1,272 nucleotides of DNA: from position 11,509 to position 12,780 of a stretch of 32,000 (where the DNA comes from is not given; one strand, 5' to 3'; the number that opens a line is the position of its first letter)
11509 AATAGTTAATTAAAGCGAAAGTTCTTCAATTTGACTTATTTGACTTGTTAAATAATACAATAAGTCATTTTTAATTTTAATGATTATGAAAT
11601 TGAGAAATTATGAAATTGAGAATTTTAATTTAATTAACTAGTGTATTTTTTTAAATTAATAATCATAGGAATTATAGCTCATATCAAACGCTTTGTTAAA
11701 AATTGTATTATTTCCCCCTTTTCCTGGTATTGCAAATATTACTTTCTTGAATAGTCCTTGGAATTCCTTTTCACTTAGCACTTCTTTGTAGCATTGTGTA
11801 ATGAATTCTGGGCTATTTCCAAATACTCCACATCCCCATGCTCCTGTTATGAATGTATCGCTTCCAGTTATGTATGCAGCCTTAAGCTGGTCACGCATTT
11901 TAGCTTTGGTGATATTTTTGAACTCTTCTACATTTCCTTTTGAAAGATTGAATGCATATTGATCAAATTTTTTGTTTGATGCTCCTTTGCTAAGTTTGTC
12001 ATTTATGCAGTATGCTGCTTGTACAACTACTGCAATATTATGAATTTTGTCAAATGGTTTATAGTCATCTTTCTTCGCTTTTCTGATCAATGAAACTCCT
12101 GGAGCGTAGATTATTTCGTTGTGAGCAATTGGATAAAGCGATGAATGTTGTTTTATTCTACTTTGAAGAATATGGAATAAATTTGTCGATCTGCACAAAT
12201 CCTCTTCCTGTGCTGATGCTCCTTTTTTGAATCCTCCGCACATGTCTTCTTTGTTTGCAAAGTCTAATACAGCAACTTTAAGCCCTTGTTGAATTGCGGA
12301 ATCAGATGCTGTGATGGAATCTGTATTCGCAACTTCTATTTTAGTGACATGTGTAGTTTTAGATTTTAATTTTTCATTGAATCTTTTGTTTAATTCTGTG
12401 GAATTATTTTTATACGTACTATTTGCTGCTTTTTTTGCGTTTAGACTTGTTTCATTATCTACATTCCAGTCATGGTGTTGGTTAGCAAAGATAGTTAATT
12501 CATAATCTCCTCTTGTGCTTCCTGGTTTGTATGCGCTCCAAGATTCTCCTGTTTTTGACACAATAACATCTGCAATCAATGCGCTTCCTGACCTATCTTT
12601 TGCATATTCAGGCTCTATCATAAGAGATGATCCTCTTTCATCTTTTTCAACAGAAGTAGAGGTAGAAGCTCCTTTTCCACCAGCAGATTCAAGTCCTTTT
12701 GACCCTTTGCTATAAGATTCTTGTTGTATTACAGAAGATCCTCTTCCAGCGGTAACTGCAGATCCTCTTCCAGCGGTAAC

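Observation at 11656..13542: Orphan ~620-aa protein fusing an unknown N-terminal module and a repeat linker to a microbial PARG-type macrodomain: candidate host-directed ADP-ribosyl hydrolase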

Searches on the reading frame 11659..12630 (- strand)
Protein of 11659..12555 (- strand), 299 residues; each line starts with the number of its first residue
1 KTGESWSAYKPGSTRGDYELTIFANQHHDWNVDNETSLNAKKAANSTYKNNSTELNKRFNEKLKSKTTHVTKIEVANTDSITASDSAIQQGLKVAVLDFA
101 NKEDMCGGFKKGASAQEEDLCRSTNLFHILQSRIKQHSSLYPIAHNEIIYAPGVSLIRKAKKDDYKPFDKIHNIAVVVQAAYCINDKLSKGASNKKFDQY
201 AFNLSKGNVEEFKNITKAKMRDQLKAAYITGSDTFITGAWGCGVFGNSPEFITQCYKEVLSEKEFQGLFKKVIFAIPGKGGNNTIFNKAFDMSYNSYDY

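Call 16: find_homologous_proteins(query=window:11659-12555:-, max_evalue=0.001)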
Query window:11659-12555:- (299 aa): 112 proteins with E <= 0.001 among 606 candidates.
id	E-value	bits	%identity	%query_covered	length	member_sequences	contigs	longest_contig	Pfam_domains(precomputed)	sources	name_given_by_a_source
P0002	7.8e-22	96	33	73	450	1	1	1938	PF10021.16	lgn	-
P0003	2.9e-20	91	31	74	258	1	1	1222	PF10021.16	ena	-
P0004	5.3e-20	90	33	74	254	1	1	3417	PF10021.16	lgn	-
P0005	1.6e-18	85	37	62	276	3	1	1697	PF10021.16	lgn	-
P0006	5.6e-17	80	31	74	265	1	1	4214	PF10021.16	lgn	-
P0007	1.0e-16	79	29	71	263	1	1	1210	PF10021.16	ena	-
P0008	1.2e-16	79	29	76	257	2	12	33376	PF10021.16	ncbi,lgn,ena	-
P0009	2.5e-16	78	32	72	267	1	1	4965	PF10021.16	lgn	-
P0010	2.6e-16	78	30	69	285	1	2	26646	PF10021.16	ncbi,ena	-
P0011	4.5e-16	77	33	66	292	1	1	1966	PF10021.16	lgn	-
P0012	1.2e-15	76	30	76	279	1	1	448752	PF10021.16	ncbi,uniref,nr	ncbi:TIGR02452 family protein [Psychrobacter sp. I-STPA6b]|uniref:TIGR02452 family protein n=1 Tax=P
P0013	1.4e-15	76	31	69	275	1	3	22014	PF10021.16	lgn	-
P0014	2.5e-15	75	32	73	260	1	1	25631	PF10021.16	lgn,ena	-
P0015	7.1e-15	73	32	75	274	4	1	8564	PF10021.16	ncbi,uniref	ncbi:TIGR02452 family protein [Streptomyces sp. NPDC059766]|uniref:TIGR02452 family protein n=1 Tax=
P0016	8.0e-15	73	31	74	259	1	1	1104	PF10021.16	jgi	jgi:uncharacterized protein (TIGR02452 family)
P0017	1.1e-14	73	31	74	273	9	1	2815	PF10021.16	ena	-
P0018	1.2e-14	73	31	73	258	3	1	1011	PF10021.16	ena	-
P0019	1.7e-14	72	30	69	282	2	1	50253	PF10021.16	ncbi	-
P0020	2.2e-14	72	27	81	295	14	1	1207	PF10021.16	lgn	-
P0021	5.0e-14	71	30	79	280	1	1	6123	PF10021.16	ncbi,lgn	ncbi:MAG: TIGR02452 family protein [Bacteroidota bacterium]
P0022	6.6e-14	70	32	79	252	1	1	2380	PF10021.16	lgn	-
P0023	7.0e-14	70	32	72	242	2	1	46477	PF10021.16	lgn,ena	-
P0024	8.3e-14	70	30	78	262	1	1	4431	PF10021.16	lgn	-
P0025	9.3e-14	70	29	69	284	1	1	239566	PF10021.16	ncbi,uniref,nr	ncbi:TIGR02452 family protein [Psychrobacter sp. I-STPA10]|uniref:TIGR02452 family protein n=1 Tax=P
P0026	1.4e-13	69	31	78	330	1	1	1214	PF10021.16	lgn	-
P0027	2.1e-13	68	30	74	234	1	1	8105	PF10021.16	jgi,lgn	jgi:uncharacterized protein (TIGR02452 family)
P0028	2.5e-13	68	29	62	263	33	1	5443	PF10021.16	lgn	-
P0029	2.5e-13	68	33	61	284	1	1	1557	PF10021.16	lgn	-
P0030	3.0e-13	68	30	75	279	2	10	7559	PF10021.16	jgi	jgi:uncharacterized protein (TIGR02452 family)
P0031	3.2e-13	68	28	74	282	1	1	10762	PF10021.16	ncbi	ncbi:MAG: TIGR02452 family protein [Chloroflexota bacterium]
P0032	3.8e-13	68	29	62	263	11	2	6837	PF10021.16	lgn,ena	-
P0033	6.8e-13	67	28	70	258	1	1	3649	PF10021.16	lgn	-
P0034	7.2e-13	67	32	73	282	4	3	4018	PF10021.16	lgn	-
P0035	9.3e-13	66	28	79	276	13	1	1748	PF10021.16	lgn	-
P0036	9.8e-13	66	29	66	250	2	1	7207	PF10021.16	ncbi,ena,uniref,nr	ncbi:MAG: hypothetical protein UY48_C0042G0010 [Candidatus Gottesmanbacteria bacterium GW2011_GWB1_4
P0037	1.2e-12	66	29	82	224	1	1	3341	PF10021.16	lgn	-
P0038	1.3e-12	66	33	73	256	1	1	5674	PF10021.16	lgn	-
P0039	1.7e-12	65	28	74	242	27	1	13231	PF10021.16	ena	-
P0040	1.8e-12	65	28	85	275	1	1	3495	PF10021.16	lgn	-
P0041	1.8e-12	65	31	66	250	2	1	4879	PF10021.16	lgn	-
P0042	2.3e-12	65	29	69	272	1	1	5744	PF10021.16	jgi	jgi:uncharacterized protein (TIGR02452 family)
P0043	2.4e-12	65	33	61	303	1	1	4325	PF10021.16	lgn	-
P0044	2.4e-12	65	26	72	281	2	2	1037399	PF10021.16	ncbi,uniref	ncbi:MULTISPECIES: TIGR02452 family protein [unclassified Nonomuraea]|uniref:TIGR02452 family protei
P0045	2.7e-12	65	29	69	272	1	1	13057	PF10021.16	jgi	jgi:uncharacterized protein (TIGR02452 family)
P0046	2.8e-12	65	29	71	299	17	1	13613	PF10021.16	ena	-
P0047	3.6e-12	64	29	61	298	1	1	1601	PF10021.16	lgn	-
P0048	3.9e-12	64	31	73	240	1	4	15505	PF10021.16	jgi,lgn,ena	jgi:uncharacterized protein (TIGR02452 family)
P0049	4.3e-12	64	25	89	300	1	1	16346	PF10021.16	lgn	-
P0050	4.3e-12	64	34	62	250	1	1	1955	PF10021.16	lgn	-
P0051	5.6e-12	64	28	76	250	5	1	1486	PF10021.16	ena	-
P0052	6.2e-12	64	29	78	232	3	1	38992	PF10021.16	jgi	-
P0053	9.3e-12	63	31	68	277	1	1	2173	PF10021.16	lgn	-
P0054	1.3e-11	63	30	71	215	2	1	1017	PF10021.16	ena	-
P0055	3.1e-11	61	27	71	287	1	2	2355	PF10021.16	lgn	-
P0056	3.2e-11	61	29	73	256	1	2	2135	PF10021.16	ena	-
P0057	3.3e-11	61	27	72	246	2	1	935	PF10021.16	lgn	-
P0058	4.4e-11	61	25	83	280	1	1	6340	PF10021.16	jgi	jgi:uncharacterized protein (TIGR02452 family)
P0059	4.5e-11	61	32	66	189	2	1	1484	PF10021.16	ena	-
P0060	5.1e-11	61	30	66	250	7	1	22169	PF10021.16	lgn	-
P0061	5.6e-11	61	30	78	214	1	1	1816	PF10021.16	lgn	-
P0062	5.7e-11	60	27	81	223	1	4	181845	PF10021.16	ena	-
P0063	7.8e-11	60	31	74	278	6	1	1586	PF10021.16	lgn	-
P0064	9.2e-11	60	29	91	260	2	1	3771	PF10021.16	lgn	-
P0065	1.0e-10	60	28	71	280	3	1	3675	PF10021.16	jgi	jgi:uncharacterized protein (TIGR02452 family)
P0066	1.7e-10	59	28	74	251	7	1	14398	PF10021.16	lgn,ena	-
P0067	1.7e-10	59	28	77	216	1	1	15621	PF10021.16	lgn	-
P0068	2.2e-10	59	33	70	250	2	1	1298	PF10021.16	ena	-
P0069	2.6e-10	58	33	70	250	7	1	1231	PF10021.16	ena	-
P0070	2.7e-10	58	31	74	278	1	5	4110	PF10021.16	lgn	-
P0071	3.1e-10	58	31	62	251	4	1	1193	PF10021.16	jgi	jgi:uncharacterized protein (TIGR02452 family)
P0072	3.4e-10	58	28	79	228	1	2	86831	PF10021.16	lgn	-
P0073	4.1e-10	58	30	61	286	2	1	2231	PF10021.16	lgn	-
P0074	7.0e-10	57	32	66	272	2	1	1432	PF10021.16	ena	-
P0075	7.2e-10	57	31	69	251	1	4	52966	PF10021.16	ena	-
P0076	9.8e-10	56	28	74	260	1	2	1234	PF10021.16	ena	-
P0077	1.4e-9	56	28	78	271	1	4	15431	PF10021.16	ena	-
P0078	2.0e-9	55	28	71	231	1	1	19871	PF10021.16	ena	-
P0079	2.2e-9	55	31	62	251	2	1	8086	PF10021.16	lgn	-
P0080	2.4e-9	55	26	72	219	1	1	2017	PF10021.16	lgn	-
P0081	3.2e-9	55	30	61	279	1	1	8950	PF10021.16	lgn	-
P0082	3.5e-9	55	31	62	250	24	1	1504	PF10021.16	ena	-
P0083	5.8e-9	54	26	87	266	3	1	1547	PF10021.16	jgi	-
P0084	8.3e-9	53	29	68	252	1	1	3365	PF10021.16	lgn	-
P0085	9.3e-9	53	27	68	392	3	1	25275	PF10021.16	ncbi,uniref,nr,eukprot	ncbi:Uncharacterized protein conserved in bacteria (DUF2263) [Seminavis robusta]|uniref:Uncharacteri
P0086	1.1e-8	53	29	67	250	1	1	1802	PF10021.16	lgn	-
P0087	3.4e-8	51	28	73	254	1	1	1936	PF10021.16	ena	-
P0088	9.5e-8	50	28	62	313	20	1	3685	PF10021.16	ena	-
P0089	1.4e-7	49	29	64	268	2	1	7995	PF10021.16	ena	-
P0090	3.1e-7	48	27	67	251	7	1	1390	PF10021.16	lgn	-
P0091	3.5e-7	48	26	75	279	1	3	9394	PF10021.16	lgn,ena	-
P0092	2.4e-6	45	25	74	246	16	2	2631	PF10021.16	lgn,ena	-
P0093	4.3e-6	44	26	66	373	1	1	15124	PF10021.16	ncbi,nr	ncbi:MAG: TIGR02452 family protein [Lachnospiraceae bacterium]|nr:TIGR02452 family protein [Lachnosp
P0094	8.1e-6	44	28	68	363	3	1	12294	PF10021.16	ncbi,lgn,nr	ncbi:MAG: TIGR02452 family protein [Clostridiales bacterium]|nr:TIGR02452 family protein [Clostridia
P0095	1.4e-5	43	27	68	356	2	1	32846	PF10021.16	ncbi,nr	ncbi:MAG: TIGR02452 family protein [Clostridiales bacterium]|nr:TIGR02452 family protein [Clostridia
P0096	2.8e-5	42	28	68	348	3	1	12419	PF10021.16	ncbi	-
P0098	2.9e-5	42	28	66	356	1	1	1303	PF10021.16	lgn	-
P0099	3.0e-5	42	28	66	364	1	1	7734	PF10021.16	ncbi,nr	ncbi:MAG: TIGR02452 family protein [Lachnospiraceae bacterium]|nr:TIGR02452 family protein [Lachnosp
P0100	3.2e-5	42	29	66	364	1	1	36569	PF10021.16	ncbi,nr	ncbi:MAG: TIGR02452 family protein [Lachnospiraceae bacterium]|nr:TIGR02452 family protein [Lachnosp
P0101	4.1e-5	41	28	66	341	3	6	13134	PF10021.16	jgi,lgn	-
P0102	4.3e-5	41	26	66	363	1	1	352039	PF10021.16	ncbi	-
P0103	8.1e-5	40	27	66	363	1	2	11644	PF10021.16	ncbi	-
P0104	1.0e-4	40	29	66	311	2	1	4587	PF10021.16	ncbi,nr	ncbi:MAG: TIGR02452 family protein [Clostridiales bacterium]|nr:TIGR02452 family protein [Clostridia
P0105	1.0e-4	40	28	66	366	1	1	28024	PF10021.16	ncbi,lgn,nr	ncbi:MAG: TIGR02452 family protein [Lachnospiraceae bacterium]|nr:TIGR02452 family protein [Lachnosp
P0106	1.0e-4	40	29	66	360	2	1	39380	PF10021.16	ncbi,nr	ncbi:MAG: TIGR02452 family protein [Clostridiales bacterium]|nr:TIGR02452 family protein [Clostridia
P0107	1.5e-4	39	29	69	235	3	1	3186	PF10021.16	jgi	jgi:uncharacterized protein (TIGR02452 family)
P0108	1.8e-4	39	27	66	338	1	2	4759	PF10021.16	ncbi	-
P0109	2.3e-4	39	27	66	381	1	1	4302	PF10021.16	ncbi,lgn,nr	ncbi:MAG: TIGR02452 family protein [Lachnospiraceae bacterium]|nr:TIGR02452 family protein [Lachnosp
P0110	2.3e-4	39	27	66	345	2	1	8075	PF10021.16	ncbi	-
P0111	2.9e-4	39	27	66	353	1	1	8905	PF10021.16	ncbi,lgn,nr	ncbi:MAG: TIGR02452 family protein [Lachnospiraceae bacterium]|nr:TIGR02452 family protein [Lachnosp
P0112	5.1e-4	38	27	66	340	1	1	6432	PF10021.16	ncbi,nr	ncbi:MAG: TIGR02452 family protein, partial [Lachnospiraceae bacterium]|nr:TIGR02452 family protein 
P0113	8.3e-4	37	26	66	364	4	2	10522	PF10021.16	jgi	-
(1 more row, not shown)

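Call 37: find_encoding_contigs(protein=P0002, flank=5000, max_places=3)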
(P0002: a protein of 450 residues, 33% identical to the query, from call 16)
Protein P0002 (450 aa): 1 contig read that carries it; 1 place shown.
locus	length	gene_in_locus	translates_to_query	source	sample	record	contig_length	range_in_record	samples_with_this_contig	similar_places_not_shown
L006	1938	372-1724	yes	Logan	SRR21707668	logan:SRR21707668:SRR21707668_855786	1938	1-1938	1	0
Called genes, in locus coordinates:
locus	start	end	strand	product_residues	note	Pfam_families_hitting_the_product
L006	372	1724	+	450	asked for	PF10021:PARG_cat_microb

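Call 45: predict_structure(alignment_id=A1)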
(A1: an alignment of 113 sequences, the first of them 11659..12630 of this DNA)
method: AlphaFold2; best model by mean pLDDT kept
length: 324 residues; sequences in the alignment: 113
mean_pLDDT: 82.6   pTM: 0.83
mean pLDDT of the five models: 82.6, 82.0, 81.7, 81.6, 81.0
residues with pLDDT >= 90: 173; 70-90: 83; 50-70: 38; < 50: 30
segments of 3 or more residues with pLDDT < 50: 1-16, 319-324
pLDDT, mean of each block of 10 residues (from residue 1): 38 48 53 71 90 86 74 81 95 93 97 98 91 90 95 92 81 91 94 95 89 61 51 83 95 96 81 92 97 97 90 76 42
secondary structure, 60 per line:
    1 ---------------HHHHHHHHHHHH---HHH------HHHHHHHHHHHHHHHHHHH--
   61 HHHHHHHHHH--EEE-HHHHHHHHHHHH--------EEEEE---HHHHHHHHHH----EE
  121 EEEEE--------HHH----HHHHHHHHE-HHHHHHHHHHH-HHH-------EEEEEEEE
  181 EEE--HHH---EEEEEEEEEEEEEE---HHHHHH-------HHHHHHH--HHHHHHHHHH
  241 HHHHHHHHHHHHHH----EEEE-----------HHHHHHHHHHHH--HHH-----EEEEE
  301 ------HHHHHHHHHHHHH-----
elements in order: H16-27 H40-58 H61-70 E73-75 H77-88 E97-101 H105-114 E119-125 H141-148 H151-161 E173-183 E192-205 H209-214 H222-228 H231-254 E259-262 H274-285 E296-300 H307-319

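Call 49: fold_search(model_id=the predicted structure, library=pdb)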
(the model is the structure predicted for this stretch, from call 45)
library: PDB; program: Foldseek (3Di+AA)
matches with E <= 10: 1273; with E <= 0.001: 82
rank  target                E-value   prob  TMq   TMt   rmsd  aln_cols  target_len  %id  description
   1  3sih                  4.9e-17  1.00  0.65  0.77   4.4       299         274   24  The X-ray crystal structure of poly(ADP-ribose) glycohydrolase (PARG) from Thermomonospora curvata (released 2011-08-24)
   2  3sig                  5.2e-17  1.00  0.65  0.78   4.1       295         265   24  The X-ray crystal structure of poly(ADP-ribose) glycohydrolase (PARG) bound to ADP-ribose from Thermomonospora curvata (released 2011-08-24)
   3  3sij                  8.8e-17  1.00  0.65  0.78   4.1       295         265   23  The X-ray crystal structure of poly(ADP-ribose) glycohydrolase E115A mutant from Thermomonospora curvata (released 2011-08-24)
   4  5zdb_A                4.5e-16  1.00  0.61  0.77   4.4       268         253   23  Crystal structure of poly(ADP-ribose) glycohydrolase (PARG) from Deinococcus radiodurans in complex with ADP-ribose (P (released 2019-02-27)
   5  5zdb_B                1.1e-15  1.00  0.61  0.77   4.9       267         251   23  Crystal structure of poly(ADP-ribose) glycohydrolase (PARG) from Deinococcus radiodurans in complex with ADP-ribose (P (released 2019-02-27)
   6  5zde                  2.4e-15  1.00  0.59  0.76   4.9       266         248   22  Crystal structure of poly(ADP-ribose) glycohydrolase (PARG) from Deinococcus radiodurans in complex with ADP-ribose (P32 (released 2019-02-27)
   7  5zdc_F                4.4e-15  1.00  0.61  0.76   4.9       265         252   23  Crystal structure of poly(ADP-ribose) glycohydrolase (PARG) from Deinococcus radiodurans in complex with ADP-ribose (P (released 2019-02-27)
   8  5zdc_H                6.2e-15  1.00  0.60  0.76   4.9       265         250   22  Crystal structure of poly(ADP-ribose) glycohydrolase (PARG) from Deinococcus radiodurans in complex with ADP-ribose (P (released 2019-02-27)
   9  5zdc_L                6.2e-15  1.00  0.60  0.76   4.7       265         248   22  Crystal structure of poly(ADP-ribose) glycohydrolase (PARG) from Deinococcus radiodurans in complex with ADP-ribose (P (released 2019-02-27)
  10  5zdf                  7.4e-15  1.00  0.60  0.76   5.0       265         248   22  Crystal structure of poly(ADP-ribose) glycohydrolase (PARG) T267K mutant from Deinococcus radiodurans in complex with AD (released 2019-02-27)
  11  5zdg                  8.3e-15  1.00  0.59  0.75   4.9       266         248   22  Crystal structure of poly(ADP-ribose) glycohydrolase (PARG) T267R mutant from Deinococcus radiodurans in complex with AD (released 2019-02-27)
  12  5zda                  1.2e-14  1.00  0.56  0.73   5.1       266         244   20  Crystal structure of poly(ADP-ribose) glycohydrolase (PARG) from Deinococcus radiodurans in apo form (released 2019-02-27)
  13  5zdc_D                2.7e-14  1.00  0.60  0.76   4.9       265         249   22  Crystal structure of poly(ADP-ribose) glycohydrolase (PARG) from Deinococcus radiodurans in complex with ADP-ribose (P (released 2019-02-27)
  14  8rsi_A                1.0e-05  1.00  0.43  0.53  12.4       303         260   14  Crystal structure of Methanobrevibacter oralis macrodomain (released 2024-09-25)
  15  4gvw                  2.4e-05  1.00  0.43  0.68   5.7       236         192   14  Three-dimensional structure of the de novo designed serine hydrolase 2bfq_3, Northeast Structural Genomics Consortium (N (released 2012-09-12)
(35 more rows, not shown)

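Call 61: list_cluster_members(proteins=[P0002, P0003, P0004, P0005, P0006, P0007, P0008, P0009, P0010, P0011])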
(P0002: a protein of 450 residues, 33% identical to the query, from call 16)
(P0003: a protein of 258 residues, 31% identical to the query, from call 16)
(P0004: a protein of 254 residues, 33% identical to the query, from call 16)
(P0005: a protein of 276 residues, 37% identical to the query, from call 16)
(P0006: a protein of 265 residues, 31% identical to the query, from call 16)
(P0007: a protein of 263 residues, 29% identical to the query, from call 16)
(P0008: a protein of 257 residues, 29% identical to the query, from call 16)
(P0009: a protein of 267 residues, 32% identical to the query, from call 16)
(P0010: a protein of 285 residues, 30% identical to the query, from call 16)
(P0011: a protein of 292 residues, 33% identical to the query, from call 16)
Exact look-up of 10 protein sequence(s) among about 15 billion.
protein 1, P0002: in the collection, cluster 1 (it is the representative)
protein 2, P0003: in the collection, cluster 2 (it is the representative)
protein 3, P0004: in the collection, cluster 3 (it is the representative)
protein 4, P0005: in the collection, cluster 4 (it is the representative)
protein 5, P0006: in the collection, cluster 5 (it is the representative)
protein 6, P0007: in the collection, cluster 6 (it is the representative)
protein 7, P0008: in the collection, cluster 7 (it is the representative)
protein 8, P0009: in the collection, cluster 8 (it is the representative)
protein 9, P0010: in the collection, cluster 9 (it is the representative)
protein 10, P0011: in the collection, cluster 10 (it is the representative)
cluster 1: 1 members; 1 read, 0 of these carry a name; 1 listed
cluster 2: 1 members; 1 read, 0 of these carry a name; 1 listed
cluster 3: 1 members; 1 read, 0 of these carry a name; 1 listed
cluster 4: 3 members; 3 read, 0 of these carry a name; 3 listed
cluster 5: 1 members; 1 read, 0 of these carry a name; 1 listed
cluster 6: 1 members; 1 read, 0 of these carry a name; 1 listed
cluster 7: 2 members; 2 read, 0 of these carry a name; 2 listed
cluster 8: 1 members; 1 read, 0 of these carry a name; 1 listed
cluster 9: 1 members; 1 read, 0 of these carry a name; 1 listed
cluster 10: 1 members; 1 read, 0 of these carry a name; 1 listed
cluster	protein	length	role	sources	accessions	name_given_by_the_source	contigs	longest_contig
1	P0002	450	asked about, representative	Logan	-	-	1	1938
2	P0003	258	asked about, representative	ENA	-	-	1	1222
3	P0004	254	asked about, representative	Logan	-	-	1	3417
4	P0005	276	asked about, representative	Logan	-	-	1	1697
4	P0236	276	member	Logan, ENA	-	-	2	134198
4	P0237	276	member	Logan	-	-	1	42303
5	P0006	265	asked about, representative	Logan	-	-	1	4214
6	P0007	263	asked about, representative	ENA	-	-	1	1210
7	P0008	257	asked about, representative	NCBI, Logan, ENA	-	-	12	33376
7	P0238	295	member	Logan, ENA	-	-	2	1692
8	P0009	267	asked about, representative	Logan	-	-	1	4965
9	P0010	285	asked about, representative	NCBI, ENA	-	-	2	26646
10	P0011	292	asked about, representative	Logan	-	-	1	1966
